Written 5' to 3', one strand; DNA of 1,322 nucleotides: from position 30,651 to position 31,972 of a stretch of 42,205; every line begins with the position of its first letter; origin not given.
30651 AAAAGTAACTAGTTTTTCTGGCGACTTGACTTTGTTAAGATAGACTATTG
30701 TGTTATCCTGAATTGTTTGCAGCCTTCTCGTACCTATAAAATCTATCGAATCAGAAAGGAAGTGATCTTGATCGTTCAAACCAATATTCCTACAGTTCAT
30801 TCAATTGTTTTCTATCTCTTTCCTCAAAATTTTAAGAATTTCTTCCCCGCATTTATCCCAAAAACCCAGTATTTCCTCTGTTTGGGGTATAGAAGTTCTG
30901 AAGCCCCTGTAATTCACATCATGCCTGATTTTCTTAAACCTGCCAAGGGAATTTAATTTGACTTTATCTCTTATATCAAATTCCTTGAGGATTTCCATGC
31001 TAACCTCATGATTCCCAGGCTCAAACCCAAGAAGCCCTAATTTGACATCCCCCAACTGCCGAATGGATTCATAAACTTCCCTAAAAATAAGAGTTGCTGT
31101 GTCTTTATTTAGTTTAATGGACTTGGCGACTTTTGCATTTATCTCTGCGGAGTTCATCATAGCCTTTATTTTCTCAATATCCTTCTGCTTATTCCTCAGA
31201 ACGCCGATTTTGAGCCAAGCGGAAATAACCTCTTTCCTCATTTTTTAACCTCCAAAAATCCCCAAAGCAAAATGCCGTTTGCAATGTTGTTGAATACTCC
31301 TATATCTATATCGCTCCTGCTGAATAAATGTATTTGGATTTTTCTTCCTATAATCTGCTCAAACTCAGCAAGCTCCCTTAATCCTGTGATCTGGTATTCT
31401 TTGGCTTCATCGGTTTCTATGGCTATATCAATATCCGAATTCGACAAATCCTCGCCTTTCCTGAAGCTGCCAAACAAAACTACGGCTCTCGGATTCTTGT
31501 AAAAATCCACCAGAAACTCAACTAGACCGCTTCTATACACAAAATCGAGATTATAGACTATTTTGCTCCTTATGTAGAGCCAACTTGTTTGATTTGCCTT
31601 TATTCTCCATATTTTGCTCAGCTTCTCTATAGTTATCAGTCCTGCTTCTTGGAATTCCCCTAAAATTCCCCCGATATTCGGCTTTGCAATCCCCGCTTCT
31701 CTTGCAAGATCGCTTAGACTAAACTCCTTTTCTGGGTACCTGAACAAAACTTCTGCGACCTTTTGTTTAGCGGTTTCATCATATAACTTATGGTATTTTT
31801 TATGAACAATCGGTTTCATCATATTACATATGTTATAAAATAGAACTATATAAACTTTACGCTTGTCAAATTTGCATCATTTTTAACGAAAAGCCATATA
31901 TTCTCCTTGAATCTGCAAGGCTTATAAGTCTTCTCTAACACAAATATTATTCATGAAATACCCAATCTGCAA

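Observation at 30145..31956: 35-bp perfect direct repeats bracket a 1.74-kb MNT-HEPN cassette and duplicate the promoter and start codon of the neighbouring KH gene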

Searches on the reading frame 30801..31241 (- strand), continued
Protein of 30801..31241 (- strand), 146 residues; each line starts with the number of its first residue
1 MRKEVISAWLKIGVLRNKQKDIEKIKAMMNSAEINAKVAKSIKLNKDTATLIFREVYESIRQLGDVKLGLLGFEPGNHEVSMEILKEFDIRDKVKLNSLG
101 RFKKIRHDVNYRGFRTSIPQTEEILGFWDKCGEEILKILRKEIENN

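Call 39: fold_search(model_id=the predicted structure, library=pdb)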
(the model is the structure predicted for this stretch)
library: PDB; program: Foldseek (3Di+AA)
matches with E <= 10: 296; with E <= 0.001: 0
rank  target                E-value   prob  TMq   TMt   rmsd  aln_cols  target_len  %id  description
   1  8xdj_C                1.6e-01  0.97  0.48  0.52   5.3       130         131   10  Crystal structure of AMPylated HEPN toxin (released 2024-12-18)
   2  8yuf_B                1.8e-01  0.97  0.52  0.55   4.8       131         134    8  Crystal structure of HEPN (Q64A) toxin (released 2025-04-02)
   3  8xdj_A                2.0e-01  0.97  0.50  0.54   4.9       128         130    8  Crystal structure of AMPylated HEPN toxin (released 2024-12-18)
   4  6m6u_H                2.0e-01  0.96  0.47  0.50   5.3       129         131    8  Crystal structure the toxin-antitoxin MntA-HpeT mutant-D39ED41E (released 2020-09-30)
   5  8xdj_B                2.4e-01  0.96  0.49  0.52   4.9       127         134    9  Crystal structure of AMPylated HEPN toxin (released 2024-12-18)
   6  5yep_C                2.7e-01  0.80  0.38  0.41   6.4       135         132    9  Crystal structure of SO_3166-SO_3165 from Shewanella oneidensis (released 2018-03-28)
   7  6xmj_Q                3.0e-01  0.33  0.30  0.24  15.0       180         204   12  Human 20S proteasome bound to an engineered 11S (PA26) activator (released 2020-07-22)
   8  3o10_C                3.3e-01  0.92  0.47  0.49   6.2       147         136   12  Crystal structure of the HEPN domain from human sacsin (released 2011-03-30)
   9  7eqe_A                3.3e-01  0.28  0.27  0.23  13.1       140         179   11  Crystal Structure of a transcription factor (released 2022-04-27)
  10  6xmj_O                3.3e-01  0.23  0.26  0.20  13.8       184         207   10  Human 20S proteasome bound to an engineered 11S (PA26) activator (released 2020-07-22)
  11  8xeh_B                3.6e-01  0.93  0.50  0.55   4.9       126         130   10  Crystal structure of HEPN-MNT complex (released 2024-12-18)
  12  8yuf_A                3.8e-01  0.92  0.52  0.55   4.8       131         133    8  Crystal structure of HEPN (Q64A) toxin (released 2025-04-02)
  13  8ek4_B                3.8e-01  0.21  0.23  0.25  17.0       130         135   18  De novo designed ice-binding proteins from twist-constrained helices (released 2023-07-12)
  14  7eqe_D                5.0e-01  0.16  0.24  0.20  14.0       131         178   11  Crystal Structure of a transcription factor (released 2022-04-27)
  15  7eqe_B                5.0e-01  0.14  0.22  0.20  12.6       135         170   12  Crystal Structure of a transcription factor (released 2022-04-27)
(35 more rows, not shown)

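Call 53: find_related_loci(query=A1, collection=metagenome_contigs, flank=4000)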
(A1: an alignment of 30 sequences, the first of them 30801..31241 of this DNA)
Query A1 (146 aa) in metagenome_contigs; peptide patterns used: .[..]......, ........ (x = any residue, [..] = any of these).
233 stretches matched a pattern; 141 encode a relative of the query (tblastn E <= 1e-3); the best 80 are kept; 80 distinct loci.
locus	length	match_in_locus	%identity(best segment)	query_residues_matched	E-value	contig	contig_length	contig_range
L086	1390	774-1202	83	1-143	2e-84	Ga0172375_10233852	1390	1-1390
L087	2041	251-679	83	1-143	2e-81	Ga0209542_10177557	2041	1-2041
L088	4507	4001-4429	83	1-143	9e-79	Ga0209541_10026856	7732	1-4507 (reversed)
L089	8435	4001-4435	80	1-145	4e-77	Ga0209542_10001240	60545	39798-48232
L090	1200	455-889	79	1-145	3e-82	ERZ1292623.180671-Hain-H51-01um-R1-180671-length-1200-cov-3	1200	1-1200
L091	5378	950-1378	80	1-143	4e-76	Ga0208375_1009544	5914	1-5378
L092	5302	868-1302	77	1-145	2e-76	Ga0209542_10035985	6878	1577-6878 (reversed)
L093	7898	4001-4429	80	1-143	2e-75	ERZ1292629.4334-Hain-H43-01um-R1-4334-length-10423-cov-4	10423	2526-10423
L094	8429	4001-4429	79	1-143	4e-75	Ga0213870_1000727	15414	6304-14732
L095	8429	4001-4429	79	1-143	1e-74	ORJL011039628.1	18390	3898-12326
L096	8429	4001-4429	79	1-143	1e-74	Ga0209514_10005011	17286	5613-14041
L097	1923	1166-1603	78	1-146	4e-77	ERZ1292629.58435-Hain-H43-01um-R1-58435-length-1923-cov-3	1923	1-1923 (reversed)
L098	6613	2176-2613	73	1-146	4e-73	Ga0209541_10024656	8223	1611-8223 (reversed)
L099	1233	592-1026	74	1-145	3e-77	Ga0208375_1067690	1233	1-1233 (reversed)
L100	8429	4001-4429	76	1-143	3e-72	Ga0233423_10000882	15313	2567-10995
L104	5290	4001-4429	74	1-143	6e-71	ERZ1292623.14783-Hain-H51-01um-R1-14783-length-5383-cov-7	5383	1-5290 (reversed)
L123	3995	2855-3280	70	1-142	2e-67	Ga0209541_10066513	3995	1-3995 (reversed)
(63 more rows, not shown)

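Call 57: find_related_loci(query=A1, collection=viral_contigs, flank=6000)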
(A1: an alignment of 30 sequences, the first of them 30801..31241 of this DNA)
Query A1 (146 aa) in viral_contigs; peptide patterns used: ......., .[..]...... (x = any residue, [..] = any of these).
31 stretches matched a pattern, but none encodes a relative of the query by tblastn (E <= 1e-3).

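Call 62: search_protein_families(library=padloc, proteins=[window:30801-31241:-], max_evalue=0.01)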
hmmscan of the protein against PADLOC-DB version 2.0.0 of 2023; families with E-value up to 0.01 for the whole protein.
window:30801-31241:- (146 aa): 2 families
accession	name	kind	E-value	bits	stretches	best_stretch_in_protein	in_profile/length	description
PDLC04379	PDC-M05B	-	7.8e-05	20.7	1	10-115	7-113/147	-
PDLC02874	DpdG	-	0.0086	13.6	0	5-52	60-107/301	DpdG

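Call 82: search_protein_families(library=pfam, proteins=[L100:4571-4888:+, L100:4890-5231:+, L072:6626-7006:-, L072:7003-7329:-, L072:7430-7903:-, L023:7026-7268:+, L023:7156-7521:+, L123:3342-3611:+, L123:3615-3881:+, L104:2518-2739:+], max_evalue=0.01)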
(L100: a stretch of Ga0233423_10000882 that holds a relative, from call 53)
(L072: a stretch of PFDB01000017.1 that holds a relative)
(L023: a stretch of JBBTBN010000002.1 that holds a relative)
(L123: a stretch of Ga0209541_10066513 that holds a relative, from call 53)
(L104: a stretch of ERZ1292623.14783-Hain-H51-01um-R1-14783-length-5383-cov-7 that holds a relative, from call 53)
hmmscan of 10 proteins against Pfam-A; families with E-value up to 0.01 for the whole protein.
L100:4571-4888:+ (105 aa): 1 family
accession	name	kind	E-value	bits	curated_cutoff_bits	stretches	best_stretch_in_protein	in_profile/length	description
PF14076.12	DUF4258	-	0.0004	21.1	25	1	22-84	1-56/71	Domain of unknown function (DUF4258)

L100:4890-5231:+ (113 aa): 1 family
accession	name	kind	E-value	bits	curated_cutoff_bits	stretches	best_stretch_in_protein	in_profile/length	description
PF10049.14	DUF2283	-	3.4e-07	30.7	23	1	6-52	2-49/49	Protein of unknown function (DUF2283)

L072:6626-7006:- (126 aa): 1 family
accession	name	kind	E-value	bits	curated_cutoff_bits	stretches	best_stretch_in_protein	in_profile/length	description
PF10049.14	DUF2283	-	3.8e-08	33.8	23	1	14-60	2-49/49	Protein of unknown function (DUF2283)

L072:7003-7329:- (108 aa): 0 families

L072:7430-7903:- (157 aa): 0 families

L023:7026-7268:+ (80 aa): 2 families
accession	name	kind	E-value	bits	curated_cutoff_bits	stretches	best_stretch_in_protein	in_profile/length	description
PF24434.1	DUF7557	-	4.1e-06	26.6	25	1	5-39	2-35/45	Family of unknown function (DUF7557)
PF02697.20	VAPB_antitox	-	0.0098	17.1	27.9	0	6-65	2-66/69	Putative antitoxin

L023:7156-7521:+ (121 aa): 2 families
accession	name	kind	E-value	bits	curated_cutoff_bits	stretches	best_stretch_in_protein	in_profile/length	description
PF05016.21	ParE_toxin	-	2.2e-10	41.4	23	1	43-119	2-89/89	ParE toxin of type II toxin-antitoxin system, parDE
PF10312.14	Cactin_mid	-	0.0059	16.8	23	1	7-65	109-165/194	Conserved mid region of cactin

L123:3342-3611:+ (89 aa): 1 family
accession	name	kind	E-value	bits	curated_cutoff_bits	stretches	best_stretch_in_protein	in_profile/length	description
PF10884.14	DUF2683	-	9.3e-07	29.4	27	1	24-85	3-66/66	Protein of unknown function (DUF2683)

L123:3615-3881:+ (88 aa): 1 family
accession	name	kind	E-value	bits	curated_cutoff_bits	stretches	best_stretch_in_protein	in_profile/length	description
PF05016.21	ParE_toxin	-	0.00095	20.1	23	1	11-87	12-89/89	ParE toxin of type II toxin-antitoxin system, parDE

L104:2518-2739:+ (73 aa): 1 family
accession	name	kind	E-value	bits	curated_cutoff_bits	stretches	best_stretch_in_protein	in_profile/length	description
PF14076.12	DUF4258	-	8e-10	39.3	25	1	9-73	1-70/71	Domain of unknown function (DUF4258)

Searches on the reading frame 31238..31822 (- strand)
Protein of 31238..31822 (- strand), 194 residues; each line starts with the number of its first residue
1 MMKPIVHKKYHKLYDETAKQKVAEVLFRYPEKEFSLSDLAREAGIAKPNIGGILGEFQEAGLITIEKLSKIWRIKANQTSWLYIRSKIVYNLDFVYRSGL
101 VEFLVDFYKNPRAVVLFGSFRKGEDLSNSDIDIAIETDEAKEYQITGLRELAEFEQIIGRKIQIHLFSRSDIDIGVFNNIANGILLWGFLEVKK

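Call 8: search_protein_families(library=pfam, proteins=[window:31238-31822:-], max_evalue=0.1)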
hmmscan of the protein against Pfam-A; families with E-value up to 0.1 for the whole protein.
window:31238-31822:- (194 aa): 8 families
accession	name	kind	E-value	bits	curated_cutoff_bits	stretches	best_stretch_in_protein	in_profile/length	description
PF01909.29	NTP_transf_2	-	1.6e-10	41.6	21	1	100-162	4-65/93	Nucleotidyltransferase domain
PF18765.7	Polbeta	-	1.9e-10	41.2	26.9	1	108-186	10-87/93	Polymerase beta, Nucleotidyltransferase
PF22600.2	MTPAP-like_central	-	0.0019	18.8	27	1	101-153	30-82/139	Poly(A) RNA polymerase, mitochondrial-like, central palm domain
PF12802.13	MarR_2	-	0.0031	18.1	27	1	32-66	20-53/61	MarR family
PF13545.12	HTH_Crp_2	-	0.013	15.9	27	1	34-66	23-54/70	Crp-like helix-turn-helix domain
PF04182.18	B-block_TFIIIC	-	0.019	15.4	22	1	37-85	22-68/73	B-block binding subunit of TFIIIC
PF13443.12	HTH_26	-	0.031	15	22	1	31-71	8-49/63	Cro/C1-type HTH DNA-binding domain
PF09339.16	HTH_IclR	-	0.051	13.8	22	0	34-63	19-48/52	IclR helix-turn-helix domain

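Call 9: search_protein_families(library=ncbifam, proteins=[window:31238-31822:-], max_evalue=0.1)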
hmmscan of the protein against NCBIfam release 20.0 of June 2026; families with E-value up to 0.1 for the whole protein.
window:31238-31822:- (194 aa): 1 family
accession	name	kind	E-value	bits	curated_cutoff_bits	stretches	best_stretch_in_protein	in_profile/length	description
NF047752.1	MntA_antitoxin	equivalog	1.4e-09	37.8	60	1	109-168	5-63/106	type VII toxin-antitoxin system MntA family adenylyltransferase antitoxin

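Call 11: find_encoding_contigs(protein=window:31238-31822:-, flank=10000, max_places=10)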
Protein window:31238-31822:- (194 aa): 23 contigs read that carry it; 5 places shown.
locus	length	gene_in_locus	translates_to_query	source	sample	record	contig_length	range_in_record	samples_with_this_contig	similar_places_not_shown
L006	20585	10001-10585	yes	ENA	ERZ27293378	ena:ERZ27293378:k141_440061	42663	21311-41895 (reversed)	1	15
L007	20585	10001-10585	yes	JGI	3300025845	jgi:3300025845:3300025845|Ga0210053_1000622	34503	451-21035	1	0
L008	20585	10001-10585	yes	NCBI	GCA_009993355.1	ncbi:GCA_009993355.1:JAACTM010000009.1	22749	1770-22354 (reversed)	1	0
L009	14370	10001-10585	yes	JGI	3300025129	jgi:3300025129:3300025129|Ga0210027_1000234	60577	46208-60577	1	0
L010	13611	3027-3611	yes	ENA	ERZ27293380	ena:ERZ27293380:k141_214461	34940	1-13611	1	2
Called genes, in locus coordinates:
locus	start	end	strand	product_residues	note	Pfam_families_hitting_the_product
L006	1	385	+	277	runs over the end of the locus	PF07705:CARDB (faint)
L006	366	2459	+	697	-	PF10131:PTPS_related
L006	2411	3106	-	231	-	PF00535:Glycos_transf_2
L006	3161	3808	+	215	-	PF00535:Glycos_transf_2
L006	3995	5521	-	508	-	PF09852:DUF2079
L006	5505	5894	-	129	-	PF00892:EamA (weak)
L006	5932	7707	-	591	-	PF04068:Fer4_RLI (weak), PF00005:ABC_tran, PF02463:SMC_N (faint), PF13304:AAA_21 (faint), PF00005:ABC_tran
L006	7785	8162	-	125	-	-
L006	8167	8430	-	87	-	-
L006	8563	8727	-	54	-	-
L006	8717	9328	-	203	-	-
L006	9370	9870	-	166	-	-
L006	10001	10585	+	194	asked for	PF01909:NTP_transf_2, PF18765:Polbeta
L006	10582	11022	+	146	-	-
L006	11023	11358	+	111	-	-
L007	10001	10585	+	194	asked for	PF01909:NTP_transf_2, PF18765:Polbeta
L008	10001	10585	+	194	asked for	PF01909:NTP_transf_2, PF18765:Polbeta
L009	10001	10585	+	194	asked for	PF01909:NTP_transf_2, PF18765:Polbeta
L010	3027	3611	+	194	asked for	PF01909:NTP_transf_2, PF18765:Polbeta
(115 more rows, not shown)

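Call 62: search_protein_families(library=padloc, proteins=[window:31238-31822:-], max_evalue=0.01)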
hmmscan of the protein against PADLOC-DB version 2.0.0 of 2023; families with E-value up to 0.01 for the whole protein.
window:31238-31822:- (194 aa): 12 families
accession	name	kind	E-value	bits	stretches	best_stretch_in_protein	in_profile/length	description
PDLC04368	PDC-M05A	-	3.6e-18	64.1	1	16-172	12-166/201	-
PDLC04369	PDC-M05A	-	8.1e-13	46.5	1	13-173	9-163/201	-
PDLC04372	PDC-M05A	-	2.2e-08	32.5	1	53-172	18-135/167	-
PDLC04904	PDC-S09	-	1.4e-07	29.7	1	113-164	27-77/104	-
PDLC04906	PDC-S09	-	2.7e-07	28.9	1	114-165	27-78/98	-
PDLC04902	PDC-S09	-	1.1e-06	26.8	1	113-164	23-74/97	-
PDLC04371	PDC-M05A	-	2.6e-05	22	1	17-162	31-175/211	-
PDLC04905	PDC-S09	-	6.9e-05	21.1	1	114-164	24-76/101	-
PDLC04903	PDC-S09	-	0.0005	18.3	1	111-136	26-51/108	-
PDLC04907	PDC-S09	-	0.00063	17.8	1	112-152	28-68/114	-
PDLC04370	PDC-M05A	-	0.00074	17.4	1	30-137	27-137/194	-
PDLC01438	Csa3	-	0.01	13.9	0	17-80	148-207/305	"CAS-I,CAS-II,CAS-III,CAS-IV,CAS-V,CAS-VI; associated_signaling"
